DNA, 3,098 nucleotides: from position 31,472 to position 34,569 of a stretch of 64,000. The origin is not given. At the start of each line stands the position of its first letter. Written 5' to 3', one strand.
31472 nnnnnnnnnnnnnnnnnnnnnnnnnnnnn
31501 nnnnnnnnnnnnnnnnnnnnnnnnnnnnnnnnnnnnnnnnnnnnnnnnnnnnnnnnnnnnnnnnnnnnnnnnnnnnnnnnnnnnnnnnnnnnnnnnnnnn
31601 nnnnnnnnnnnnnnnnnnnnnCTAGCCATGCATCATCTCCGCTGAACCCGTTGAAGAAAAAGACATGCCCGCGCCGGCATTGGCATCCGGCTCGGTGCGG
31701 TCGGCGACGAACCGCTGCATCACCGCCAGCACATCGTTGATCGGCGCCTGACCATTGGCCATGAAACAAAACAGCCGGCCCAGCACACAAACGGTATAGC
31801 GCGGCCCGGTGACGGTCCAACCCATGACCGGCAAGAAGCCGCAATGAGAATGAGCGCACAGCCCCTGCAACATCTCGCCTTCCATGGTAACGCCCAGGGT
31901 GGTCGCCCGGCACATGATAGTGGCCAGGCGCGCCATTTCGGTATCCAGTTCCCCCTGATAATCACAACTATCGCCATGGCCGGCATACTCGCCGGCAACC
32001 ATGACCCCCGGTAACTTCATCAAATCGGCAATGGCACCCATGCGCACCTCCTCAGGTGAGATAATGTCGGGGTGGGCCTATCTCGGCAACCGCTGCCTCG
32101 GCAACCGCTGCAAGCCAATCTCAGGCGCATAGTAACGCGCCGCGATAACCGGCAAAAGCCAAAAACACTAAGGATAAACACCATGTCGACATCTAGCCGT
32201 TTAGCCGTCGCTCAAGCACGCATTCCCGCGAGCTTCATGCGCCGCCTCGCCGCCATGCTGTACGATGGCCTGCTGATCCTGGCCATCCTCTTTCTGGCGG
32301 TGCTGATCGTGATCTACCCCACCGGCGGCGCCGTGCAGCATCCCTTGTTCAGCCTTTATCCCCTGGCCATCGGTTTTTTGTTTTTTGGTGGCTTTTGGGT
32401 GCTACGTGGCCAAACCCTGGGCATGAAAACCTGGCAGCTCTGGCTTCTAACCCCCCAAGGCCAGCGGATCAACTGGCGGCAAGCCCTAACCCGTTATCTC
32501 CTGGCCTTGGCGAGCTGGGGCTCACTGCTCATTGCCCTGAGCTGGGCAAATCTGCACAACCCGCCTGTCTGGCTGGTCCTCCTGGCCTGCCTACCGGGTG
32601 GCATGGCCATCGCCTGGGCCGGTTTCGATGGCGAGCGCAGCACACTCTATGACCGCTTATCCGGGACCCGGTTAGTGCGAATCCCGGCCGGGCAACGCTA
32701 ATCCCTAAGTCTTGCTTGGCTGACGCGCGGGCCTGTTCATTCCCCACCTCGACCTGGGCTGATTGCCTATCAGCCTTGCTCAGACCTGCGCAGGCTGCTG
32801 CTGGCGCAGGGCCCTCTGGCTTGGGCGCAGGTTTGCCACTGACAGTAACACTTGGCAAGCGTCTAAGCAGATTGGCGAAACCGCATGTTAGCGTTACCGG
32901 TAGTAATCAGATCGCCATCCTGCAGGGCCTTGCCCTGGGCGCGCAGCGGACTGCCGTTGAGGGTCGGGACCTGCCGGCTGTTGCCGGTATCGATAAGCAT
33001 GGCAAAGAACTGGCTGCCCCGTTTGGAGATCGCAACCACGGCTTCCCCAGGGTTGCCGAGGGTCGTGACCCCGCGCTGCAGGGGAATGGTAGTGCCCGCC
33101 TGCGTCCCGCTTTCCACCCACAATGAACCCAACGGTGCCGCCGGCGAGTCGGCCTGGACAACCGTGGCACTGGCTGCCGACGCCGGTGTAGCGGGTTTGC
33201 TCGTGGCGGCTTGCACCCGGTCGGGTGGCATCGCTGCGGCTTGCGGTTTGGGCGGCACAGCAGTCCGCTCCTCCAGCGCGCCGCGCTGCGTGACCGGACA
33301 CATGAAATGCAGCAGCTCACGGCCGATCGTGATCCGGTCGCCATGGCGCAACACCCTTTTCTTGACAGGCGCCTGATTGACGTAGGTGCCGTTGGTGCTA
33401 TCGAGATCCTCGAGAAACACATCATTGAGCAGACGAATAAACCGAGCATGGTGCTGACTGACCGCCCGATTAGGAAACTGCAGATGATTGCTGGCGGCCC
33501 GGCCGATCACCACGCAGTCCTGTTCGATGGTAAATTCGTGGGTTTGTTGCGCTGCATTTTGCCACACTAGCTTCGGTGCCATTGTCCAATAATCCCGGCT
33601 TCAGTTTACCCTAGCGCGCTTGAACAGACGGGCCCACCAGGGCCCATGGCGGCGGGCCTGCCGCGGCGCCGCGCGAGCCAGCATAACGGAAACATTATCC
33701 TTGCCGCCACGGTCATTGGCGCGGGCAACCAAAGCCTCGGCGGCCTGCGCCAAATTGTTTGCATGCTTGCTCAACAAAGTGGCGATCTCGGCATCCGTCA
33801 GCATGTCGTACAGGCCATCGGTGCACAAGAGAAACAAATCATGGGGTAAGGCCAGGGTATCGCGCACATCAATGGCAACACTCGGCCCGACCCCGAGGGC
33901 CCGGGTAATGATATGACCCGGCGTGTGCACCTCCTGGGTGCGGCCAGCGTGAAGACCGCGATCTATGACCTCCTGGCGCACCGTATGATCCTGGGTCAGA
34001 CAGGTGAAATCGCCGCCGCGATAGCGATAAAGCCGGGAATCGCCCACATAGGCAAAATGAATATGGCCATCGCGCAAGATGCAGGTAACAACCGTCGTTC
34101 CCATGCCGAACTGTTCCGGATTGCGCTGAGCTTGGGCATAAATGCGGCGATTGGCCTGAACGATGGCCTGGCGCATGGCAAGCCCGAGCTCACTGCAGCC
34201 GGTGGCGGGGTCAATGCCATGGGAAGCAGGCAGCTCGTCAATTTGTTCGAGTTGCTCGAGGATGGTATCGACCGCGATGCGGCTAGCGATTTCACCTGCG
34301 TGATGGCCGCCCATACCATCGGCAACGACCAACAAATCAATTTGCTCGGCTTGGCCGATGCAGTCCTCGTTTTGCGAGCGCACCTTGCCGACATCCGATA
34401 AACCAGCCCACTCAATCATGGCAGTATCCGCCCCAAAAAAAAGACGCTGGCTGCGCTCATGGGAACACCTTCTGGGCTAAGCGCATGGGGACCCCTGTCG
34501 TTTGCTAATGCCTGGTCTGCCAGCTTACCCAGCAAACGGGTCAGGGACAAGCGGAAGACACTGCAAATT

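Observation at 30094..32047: Tightly coupled operon of three paralogous small Cys-motif proteins plus a RibD_C/DHFR-fold reductase: candidate uncharacterised system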

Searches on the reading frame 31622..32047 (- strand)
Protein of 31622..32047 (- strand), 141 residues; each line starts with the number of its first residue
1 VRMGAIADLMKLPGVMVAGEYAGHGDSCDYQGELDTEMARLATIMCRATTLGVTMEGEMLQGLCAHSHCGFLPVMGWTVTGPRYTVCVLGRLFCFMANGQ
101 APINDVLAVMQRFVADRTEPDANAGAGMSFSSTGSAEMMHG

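Call 3: search_protein_families(library=pfam, proteins=[window:31622-32047:-], max_evalue=0.1)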
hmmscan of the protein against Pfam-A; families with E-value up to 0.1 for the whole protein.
window:31622-32047:- (141 aa): 1 family
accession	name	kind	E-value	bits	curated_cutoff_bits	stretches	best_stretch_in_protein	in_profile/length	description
PF09941.14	DUF2173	-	9.3e-31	106.7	26.1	1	6-111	2-105/106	Uncharacterized conserved protein (DUF2173)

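Call 4: search_protein_families(library=ncbifam, proteins=[window:31622-32047:-], max_evalue=0.1)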
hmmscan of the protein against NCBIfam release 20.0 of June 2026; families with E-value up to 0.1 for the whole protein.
window:31622-32047:- (141 aa): 0 families

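Call 17: find_homologous_proteins(query=A1, max_evalue=0.001)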
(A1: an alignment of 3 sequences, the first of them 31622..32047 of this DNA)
Query A1 (3 sequences) (141 aa, profile of the alignment): 266 proteins with E <= 0.001 among 635 candidates; the best 120 are listed.
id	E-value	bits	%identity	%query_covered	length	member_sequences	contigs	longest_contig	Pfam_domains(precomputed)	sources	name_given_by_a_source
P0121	5.8e-48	180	26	79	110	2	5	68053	PF09941.15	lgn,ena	-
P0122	6.0e-48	180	100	99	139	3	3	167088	PF09941.15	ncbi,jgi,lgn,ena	-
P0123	3.8e-44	167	27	72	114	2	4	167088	PF09941.15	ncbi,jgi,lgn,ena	-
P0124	5.9e-41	157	40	33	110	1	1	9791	PF09941.15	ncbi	-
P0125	2.2e-37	146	27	71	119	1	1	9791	PF09941.15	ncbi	-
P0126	1.2e-34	137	28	72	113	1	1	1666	PF09941.15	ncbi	-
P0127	4.7e-33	132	64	84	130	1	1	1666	PF09941.15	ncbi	-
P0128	4.3e-32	128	28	75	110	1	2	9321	PF09941.15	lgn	-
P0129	8.0e-31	124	31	72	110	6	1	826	PF09941.15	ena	-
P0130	5.1e-30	122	31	74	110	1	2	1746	PF09941.15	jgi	jgi:roadblock/LC7 domain-containing protein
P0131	6.6e-30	121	28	75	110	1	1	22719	PF09941.15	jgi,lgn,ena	-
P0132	7.4e-30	121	25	78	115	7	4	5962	PF09941.15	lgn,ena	-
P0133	1.1e-29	121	28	72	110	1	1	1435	PF09941.15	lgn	-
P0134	1.1e-29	121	29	75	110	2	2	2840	PF09941.15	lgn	-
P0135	1.4e-29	120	27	76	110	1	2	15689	PF09941.15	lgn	-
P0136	1.5e-29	120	29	75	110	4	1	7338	PF09941.15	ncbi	-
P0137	1.5e-29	120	27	70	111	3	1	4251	PF09941.15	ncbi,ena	-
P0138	2.2e-29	120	25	75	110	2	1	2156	PF09941.15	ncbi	-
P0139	2.6e-29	119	31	74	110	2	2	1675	PF09941.15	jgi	-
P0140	3.2e-29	119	27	72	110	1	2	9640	PF09941.15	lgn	-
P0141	3.3e-29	119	31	77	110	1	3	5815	PF09941.15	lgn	-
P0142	4.2e-29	119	27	70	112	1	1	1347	PF09941.15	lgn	-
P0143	6.2e-29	118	32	73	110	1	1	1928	PF09941.15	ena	-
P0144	7.8e-29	118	41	28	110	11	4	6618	PF09941.15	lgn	-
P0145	7.9e-29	118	30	73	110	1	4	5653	PF09941.15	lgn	-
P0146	8.0e-29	118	27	72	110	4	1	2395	PF09941.15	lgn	-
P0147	9.2e-29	118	30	75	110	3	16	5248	PF09941.15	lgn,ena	-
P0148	9.5e-29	118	26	72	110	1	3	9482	PF09941.15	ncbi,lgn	-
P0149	9.6e-29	118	31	72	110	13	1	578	PF09941.15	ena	-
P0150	1.6e-28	117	30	76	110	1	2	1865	PF09941.15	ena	-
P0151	1.6e-28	117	33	74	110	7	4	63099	PF09941.15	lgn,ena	-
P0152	1.8e-28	117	33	76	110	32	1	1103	PF09941.15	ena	-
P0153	1.9e-28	117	29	76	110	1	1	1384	PF09941.15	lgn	-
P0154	1.9e-28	117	28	74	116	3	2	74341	PF09941.15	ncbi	-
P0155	2.8e-28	116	29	74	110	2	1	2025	PF09941.15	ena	-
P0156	3.0e-28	116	25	70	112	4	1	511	PF09941.15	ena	-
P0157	3.3e-28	116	-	-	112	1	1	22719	PF09941.15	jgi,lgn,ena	-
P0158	3.4e-28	116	31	75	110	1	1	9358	PF09941.15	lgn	-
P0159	3.4e-28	116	27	66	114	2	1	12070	PF09941.15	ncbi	-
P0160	4.0e-28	116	27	73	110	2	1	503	PF09941.15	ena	-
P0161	4.5e-28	116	30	73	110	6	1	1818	PF09941.15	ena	-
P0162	5.2e-28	115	28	77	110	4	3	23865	PF09941.15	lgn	-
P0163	5.9e-28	115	28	75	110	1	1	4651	PF09941.15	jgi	jgi:roadblock/LC7 domain-containing protein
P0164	6.2e-28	115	29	76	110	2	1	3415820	PF09941.15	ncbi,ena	-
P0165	6.4e-28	115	25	78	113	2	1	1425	PF09941.15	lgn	-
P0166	6.8e-28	115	31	75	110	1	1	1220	PF09941.15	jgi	jgi:roadblock/LC7 domain-containing protein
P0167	7.2e-28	115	25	78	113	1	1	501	PF09941.15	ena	-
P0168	7.5e-28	115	42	27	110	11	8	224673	PF09941.15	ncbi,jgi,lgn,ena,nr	ncbi:MAG TPA: DUF2173 family protein [Gammaproteobacteria bacterium]|jgi:roadblock/LC7 domain-contai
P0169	7.8e-28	115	29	75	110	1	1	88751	PF09941.15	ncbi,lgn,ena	-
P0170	8.1e-28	115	29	75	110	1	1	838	PF09941.15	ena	-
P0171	9.0e-28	115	32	75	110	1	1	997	PF09941.15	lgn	-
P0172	1.0e-27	114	30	72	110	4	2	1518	PF09941.15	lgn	-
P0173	1.1e-27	114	25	75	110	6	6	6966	PF09941.15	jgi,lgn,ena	jgi:roadblock/LC7 domain-containing protein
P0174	1.1e-27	114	28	74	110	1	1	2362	PF09941.15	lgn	-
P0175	1.1e-27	114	29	61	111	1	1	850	PF09941.15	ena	-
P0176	1.4e-27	114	28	74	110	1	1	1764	PF09941.15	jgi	jgi:roadblock/LC7 domain-containing protein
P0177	1.6e-27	114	33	30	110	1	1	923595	PF09941.15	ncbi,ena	-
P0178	1.9e-27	114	23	72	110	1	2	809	PF09941.15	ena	-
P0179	2.0e-27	113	-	-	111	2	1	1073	PF09941.15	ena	-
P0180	2.0e-27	113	23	77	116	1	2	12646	PF09941.15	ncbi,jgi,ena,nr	ncbi:MAG TPA: DUF2173 family protein [Gammaproteobacteria bacterium]|nr:DUF2173 family protein [Gamm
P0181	2.2e-27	113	31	72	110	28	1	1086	PF09941.15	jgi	-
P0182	2.2e-27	113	41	29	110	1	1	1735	PF09941.15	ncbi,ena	-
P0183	3.0e-27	113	23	66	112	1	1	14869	PF09941.15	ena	-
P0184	3.2e-27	113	23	70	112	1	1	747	PF09941.15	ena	-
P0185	3.4e-27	113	30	75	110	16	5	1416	PF09941.15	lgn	-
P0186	3.6e-27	113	42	27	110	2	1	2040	PF09941.15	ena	-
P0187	3.7e-27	113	34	74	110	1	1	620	PF09941.15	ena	-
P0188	3.8e-27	113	25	70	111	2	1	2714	PF09941.15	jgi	-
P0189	3.9e-27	112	26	70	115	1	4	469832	PF09941.15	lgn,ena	-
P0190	4.3e-27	112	39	27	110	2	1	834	PF09941.15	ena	-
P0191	4.3e-27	112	30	72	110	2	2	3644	PF09941.15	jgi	jgi:roadblock/LC7 domain-containing protein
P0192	4.4e-27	112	29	72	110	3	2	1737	PF09941.15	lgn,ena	-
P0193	4.7e-27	112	31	74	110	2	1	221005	PF09941.15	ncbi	-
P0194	5.3e-27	112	28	72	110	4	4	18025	PF09941.15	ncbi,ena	-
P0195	5.4e-27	112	26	40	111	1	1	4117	PF09941.15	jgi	jgi:roadblock/LC7 domain-containing protein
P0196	6.1e-27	112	32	72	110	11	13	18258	PF09941.15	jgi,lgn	-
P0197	6.8e-27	112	37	27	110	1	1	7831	PF09941.15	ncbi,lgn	-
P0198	7.0e-27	112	28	72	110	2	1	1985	PF09941.15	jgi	-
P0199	7.6e-27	112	27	70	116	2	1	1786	PF09941.15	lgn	-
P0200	7.8e-27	112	-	-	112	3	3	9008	PF09941.15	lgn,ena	-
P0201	7.8e-27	112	28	75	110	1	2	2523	PF09941.15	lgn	-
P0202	7.9e-27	112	33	30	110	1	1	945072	PF09941.15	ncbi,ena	-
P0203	7.9e-27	112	42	27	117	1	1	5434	PF09941.15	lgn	-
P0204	9.7e-27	111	28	70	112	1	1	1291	PF09941.15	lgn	-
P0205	1.3e-26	111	27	75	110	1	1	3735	PF09941.15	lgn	-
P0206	1.3e-26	111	26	77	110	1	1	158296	PF09941.15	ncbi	-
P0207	1.3e-26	111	31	70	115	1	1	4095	PF09941.15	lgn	-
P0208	1.4e-26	111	32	76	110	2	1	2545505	PF09941.15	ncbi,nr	ncbi:MAG: DUF2173 family protein [Pseudomonadota bacterium]|nr:MAG: DUF2173 family protein [Pseudomo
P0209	1.4e-26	111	29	75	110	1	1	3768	PF09941.15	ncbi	-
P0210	1.5e-26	111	25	70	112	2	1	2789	PF09941.15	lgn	-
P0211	1.7e-26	110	25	70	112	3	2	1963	PF09941.15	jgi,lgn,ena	-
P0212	1.8e-26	110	27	70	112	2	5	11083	PF09941.15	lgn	-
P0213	2.1e-26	110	25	70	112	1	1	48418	PF09941.15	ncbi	-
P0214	2.1e-26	110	26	76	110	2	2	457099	PF09941.15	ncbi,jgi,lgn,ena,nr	ncbi:MAG: DUF2173 family protein [Gammaproteobacteria bacterium]|nr:DUF2173 family protein [Gammapro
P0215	2.1e-26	110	31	74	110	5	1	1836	PF09941.15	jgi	jgi:roadblock/LC7 domain-containing protein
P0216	2.1e-26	110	-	-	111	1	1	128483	PF09941.15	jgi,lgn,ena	-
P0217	2.3e-26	110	24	72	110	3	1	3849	PF09941.15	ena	-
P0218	2.3e-26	110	26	68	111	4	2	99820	PF09941.15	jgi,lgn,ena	-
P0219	2.5e-26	110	25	78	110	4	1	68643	PF09941.15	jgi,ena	-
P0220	2.6e-26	110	30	72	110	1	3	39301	PF09941.15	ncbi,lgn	-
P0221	2.8e-26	110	31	72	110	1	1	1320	PF09941.15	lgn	-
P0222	2.9e-26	110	25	76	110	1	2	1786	PF09941.15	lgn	-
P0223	3.1e-26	110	42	27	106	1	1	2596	PF09941.15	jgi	jgi:roadblock/LC7 domain-containing protein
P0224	3.1e-26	110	37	27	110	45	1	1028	PF09941.15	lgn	-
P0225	3.2e-26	110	29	75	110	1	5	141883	PF09941.15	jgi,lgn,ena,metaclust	metaclust:\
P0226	3.2e-26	110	-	-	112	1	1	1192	PF09941.15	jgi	jgi:roadblock/LC7 domain-containing protein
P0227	3.5e-26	109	27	74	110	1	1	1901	PF09941.15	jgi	jgi:roadblock/LC7 domain-containing protein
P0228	4.4e-26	109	23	78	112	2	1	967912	PF09941.15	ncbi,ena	-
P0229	4.6e-26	109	24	70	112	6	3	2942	PF09941.15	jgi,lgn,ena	jgi:roadblock/LC7 domain-containing protein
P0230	4.7e-26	109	30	30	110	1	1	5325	PF09941.15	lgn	-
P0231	4.8e-26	109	31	30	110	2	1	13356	PF09941.15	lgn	-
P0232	5.2e-26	109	25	78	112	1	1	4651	PF09941.15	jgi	jgi:roadblock/LC7 domain-containing protein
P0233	5.4e-26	109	25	66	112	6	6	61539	PF09941.15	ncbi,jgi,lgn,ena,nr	ncbi:MAG TPA: DUF2173 family protein [Chromatiales bacterium]|nr:DUF2173 family protein [Thiotrichal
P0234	5.4e-26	109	27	73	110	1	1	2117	PF09941.15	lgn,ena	-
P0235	5.7e-26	109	39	27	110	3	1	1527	PF09941.15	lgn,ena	-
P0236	6.0e-26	109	28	72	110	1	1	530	PF09941.15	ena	-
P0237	6.0e-26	109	26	75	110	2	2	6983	PF09941.15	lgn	-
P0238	6.3e-26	109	28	66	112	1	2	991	PF09941.15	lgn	-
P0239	6.8e-26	108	33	30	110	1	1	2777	PF09941.15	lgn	-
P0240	7.6e-26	108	25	70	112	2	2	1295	PF09941.15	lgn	-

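Call 77: search_protein_families(library=padloc, proteins=[window:31625-32041:-], max_evalue=0.01)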
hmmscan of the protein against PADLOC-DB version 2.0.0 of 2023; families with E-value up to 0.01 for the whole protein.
window:31625-32041:- (139 aa): 0 families

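Call 86: predict_structure(alignment_id=A7)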
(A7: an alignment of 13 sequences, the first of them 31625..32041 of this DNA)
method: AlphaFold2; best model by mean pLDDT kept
length: 139 residues; sequences in the alignment: 13
mean_pLDDT: 83.5   pTM: 0.73
mean pLDDT of the five models: 83.5, 82.6, 82.3, 82.3, 81.4
residues with pLDDT >= 90: 81; 70-90: 29; 50-70: 9; < 50: 20
segments of 3 or more residues with pLDDT < 50: 117-133
pLDDT, mean of each block of 10 residues (from residue 1): 92 95 89 95 94 90 78 93 96 92 95 63 43 50
secondary structure, 60 per line:
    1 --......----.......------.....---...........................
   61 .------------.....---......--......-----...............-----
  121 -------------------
elements in order: H3-8 E13-19 E26-30 H34-61 E74-78 E82-87 E90-95 H101-115

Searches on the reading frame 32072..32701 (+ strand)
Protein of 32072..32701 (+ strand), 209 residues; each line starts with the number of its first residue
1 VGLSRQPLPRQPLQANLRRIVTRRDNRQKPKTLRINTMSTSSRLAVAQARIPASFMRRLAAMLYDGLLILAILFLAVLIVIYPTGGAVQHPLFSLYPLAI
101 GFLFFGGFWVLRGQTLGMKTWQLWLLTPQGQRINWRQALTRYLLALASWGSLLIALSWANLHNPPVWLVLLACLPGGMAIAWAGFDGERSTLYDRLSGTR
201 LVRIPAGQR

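Call 3: search_protein_families(library=pfam, proteins=[window:32072-32701:+], max_evalue=0.1)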
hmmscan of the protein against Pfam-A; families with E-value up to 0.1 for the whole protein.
window:32072-32701:+ (209 aa): 1 family
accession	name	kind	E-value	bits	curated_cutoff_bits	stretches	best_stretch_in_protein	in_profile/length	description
PF06271.18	RDD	-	8.7e-19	68.6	24.1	1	52-198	1-137/137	RDD family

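Call 4: search_protein_families(library=ncbifam, proteins=[window:32072-32701:+], max_evalue=0.1)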
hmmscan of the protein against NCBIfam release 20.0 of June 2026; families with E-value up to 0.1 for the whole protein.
window:32072-32701:+ (209 aa): 0 families

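Call 77: search_protein_families(library=padloc, proteins=[window:32183-32701:+], max_evalue=0.01)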
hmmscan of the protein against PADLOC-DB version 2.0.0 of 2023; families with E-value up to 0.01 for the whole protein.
window:32183-32701:+ (172 aa): 0 families

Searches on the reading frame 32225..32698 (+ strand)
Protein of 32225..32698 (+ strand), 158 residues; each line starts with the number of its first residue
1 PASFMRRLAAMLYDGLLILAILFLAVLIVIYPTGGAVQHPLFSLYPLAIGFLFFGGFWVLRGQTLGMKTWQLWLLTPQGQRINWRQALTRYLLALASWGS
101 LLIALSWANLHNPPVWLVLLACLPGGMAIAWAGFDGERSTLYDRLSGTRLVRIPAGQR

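Call 70: find_related_loci(query=A6, collection=metagenome_contigs, flank=5000)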
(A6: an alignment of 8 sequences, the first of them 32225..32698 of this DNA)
Query A6 (158 aa) in metagenome_contigs; peptide patterns used: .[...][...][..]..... (x = any residue, [..] = any of these).
600 stretches matched a pattern (row limit reached: there are more); 567 encode a relative of the query (tblastn E <= 1e-3); the best 80 are kept; 80 distinct loci.
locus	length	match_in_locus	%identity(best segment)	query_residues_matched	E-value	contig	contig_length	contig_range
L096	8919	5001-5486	40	2-153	8e-29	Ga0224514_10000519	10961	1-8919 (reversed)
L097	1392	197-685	42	1-158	3e-28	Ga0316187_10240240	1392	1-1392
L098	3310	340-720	40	6-153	7e-27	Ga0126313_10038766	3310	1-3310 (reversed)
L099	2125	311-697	38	3-152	6e-27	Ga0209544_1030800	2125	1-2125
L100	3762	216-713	38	6-155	1e-26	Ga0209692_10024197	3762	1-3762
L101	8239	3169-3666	35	1-157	4e-26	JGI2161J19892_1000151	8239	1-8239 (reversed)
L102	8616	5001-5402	37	1-152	2e-25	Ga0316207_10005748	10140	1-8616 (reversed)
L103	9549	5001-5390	38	5-155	4e-25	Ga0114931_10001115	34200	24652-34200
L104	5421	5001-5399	36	1-151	4e-25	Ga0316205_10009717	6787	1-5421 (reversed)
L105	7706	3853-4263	37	1-151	6e-25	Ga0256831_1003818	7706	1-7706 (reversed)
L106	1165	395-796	35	1-152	4e-25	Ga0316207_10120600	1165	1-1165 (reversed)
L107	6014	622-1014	39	5-151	1e-24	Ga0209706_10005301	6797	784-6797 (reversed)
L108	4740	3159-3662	36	2-155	2e-24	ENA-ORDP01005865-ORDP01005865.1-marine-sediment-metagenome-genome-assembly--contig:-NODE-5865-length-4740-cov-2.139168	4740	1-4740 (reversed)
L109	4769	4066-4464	36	1-151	4e-24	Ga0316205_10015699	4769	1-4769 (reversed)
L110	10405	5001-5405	40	1-156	4e-24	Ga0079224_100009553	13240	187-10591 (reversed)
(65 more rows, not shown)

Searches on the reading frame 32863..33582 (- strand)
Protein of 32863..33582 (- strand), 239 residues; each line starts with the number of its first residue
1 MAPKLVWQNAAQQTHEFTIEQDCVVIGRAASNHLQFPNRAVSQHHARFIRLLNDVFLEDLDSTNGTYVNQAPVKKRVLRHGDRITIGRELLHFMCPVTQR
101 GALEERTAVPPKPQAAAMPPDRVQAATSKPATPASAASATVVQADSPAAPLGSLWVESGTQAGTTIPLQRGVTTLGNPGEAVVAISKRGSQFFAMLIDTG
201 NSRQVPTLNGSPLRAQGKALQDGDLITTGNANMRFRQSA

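Call 3: search_protein_families(library=pfam, proteins=[window:32863-33582:-], max_evalue=0.1)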
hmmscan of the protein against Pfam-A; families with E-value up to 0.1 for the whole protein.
window:32863-33582:- (239 aa): 2 families
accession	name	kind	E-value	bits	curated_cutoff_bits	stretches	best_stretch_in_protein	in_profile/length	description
PF00498.31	FHA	-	5.2e-22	78.5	20.7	1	24-87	1-67/67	FHA domain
PF16697.10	Yop-YscD_cpl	-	1.5e-15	57.6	33.2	1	12-93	7-90/94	Inner membrane component of T3SS, cytoplasmic domain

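Call 77: search_protein_families(library=padloc, proteins=[window:32863-33582:-], max_evalue=0.01)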
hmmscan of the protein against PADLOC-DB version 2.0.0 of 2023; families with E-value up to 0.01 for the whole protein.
window:32863-33582:- (239 aa): 0 families

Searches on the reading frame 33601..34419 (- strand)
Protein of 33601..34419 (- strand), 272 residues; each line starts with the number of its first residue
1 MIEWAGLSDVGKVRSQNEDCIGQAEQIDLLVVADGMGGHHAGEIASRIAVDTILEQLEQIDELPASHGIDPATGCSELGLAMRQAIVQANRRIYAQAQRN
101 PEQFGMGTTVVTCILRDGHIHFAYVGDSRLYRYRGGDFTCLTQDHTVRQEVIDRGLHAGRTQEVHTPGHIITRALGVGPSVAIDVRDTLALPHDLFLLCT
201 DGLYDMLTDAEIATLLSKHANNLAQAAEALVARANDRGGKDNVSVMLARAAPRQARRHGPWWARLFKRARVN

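Call 3: search_protein_families(library=pfam, proteins=[window:33601-34419:-], max_evalue=0.1)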
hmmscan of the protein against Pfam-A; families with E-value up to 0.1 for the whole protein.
window:33601-34419:- (272 aa): 3 families
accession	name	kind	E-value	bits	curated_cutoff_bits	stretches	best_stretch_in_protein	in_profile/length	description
PF13672.11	PP2C_2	-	1.8e-17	64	24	1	15-224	10-196/209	Protein phosphatase 2C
PF00481.26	PP2C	-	2.1e-15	57.5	20.3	2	17-149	24-144/255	Protein phosphatase 2C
PF07228.17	SpoIIE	-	1.1e-07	32.4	25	1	159-249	92-190/192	Stage II sporulation protein E (SpoIIE)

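Call 77: search_protein_families(library=padloc, proteins=[window:33601-34419:-], max_evalue=0.01)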
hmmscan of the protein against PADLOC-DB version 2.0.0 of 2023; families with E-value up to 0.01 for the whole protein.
window:33601-34419:- (272 aa): 1 family
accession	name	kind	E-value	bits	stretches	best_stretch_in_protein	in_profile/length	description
PDLC04518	PDC-M21C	-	6e-10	36.7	1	2-222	3-205/243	-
